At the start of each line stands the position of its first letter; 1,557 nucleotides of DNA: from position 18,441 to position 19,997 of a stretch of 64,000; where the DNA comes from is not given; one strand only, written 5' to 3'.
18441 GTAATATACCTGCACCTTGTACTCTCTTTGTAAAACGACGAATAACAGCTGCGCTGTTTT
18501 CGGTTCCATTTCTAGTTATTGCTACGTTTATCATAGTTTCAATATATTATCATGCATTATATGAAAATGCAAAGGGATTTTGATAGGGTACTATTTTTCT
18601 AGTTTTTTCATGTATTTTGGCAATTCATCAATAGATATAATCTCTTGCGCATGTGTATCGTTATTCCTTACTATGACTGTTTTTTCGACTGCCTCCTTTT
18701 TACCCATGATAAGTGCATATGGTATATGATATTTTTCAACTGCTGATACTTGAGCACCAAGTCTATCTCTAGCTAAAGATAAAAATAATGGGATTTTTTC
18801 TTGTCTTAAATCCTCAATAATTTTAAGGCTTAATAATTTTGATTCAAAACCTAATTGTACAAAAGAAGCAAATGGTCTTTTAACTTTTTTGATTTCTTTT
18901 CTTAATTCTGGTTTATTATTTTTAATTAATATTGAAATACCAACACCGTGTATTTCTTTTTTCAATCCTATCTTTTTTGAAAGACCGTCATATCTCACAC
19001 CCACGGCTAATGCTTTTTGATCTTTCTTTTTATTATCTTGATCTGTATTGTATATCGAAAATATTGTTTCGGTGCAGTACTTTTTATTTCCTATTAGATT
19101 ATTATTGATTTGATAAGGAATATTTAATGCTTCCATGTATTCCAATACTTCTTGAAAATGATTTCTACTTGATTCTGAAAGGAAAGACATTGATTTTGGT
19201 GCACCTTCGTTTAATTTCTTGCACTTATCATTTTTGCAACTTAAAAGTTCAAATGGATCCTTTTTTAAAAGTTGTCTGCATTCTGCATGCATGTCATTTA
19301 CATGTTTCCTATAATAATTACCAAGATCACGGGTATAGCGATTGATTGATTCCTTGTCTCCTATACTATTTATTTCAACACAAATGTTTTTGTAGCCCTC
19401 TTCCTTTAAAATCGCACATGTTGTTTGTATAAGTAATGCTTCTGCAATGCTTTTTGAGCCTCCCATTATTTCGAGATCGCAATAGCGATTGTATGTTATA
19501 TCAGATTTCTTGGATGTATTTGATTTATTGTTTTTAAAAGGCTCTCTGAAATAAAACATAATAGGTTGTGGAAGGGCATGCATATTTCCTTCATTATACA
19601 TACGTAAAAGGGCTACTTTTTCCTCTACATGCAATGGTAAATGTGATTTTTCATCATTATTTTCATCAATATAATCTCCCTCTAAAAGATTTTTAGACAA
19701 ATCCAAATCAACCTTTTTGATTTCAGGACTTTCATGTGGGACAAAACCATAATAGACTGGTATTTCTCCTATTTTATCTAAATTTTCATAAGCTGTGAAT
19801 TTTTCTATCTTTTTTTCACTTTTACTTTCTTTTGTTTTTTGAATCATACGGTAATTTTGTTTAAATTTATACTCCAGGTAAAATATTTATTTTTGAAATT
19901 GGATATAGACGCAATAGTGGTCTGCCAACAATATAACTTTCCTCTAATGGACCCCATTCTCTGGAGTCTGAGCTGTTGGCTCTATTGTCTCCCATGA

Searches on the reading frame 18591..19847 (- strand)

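Call 47: search_protein_families(library=pfam, proteins=[window:18591-19847:-], max_evalue=0.00001)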
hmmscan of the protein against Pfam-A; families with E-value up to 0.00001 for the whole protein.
window:18591-19847:- (418 aa): 1 family
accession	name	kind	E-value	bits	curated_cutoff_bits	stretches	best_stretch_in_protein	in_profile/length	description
PF03129.25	HGTP_anticodon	-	3.7e-11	43.5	21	1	341-415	19-93/94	Anticodon binding domain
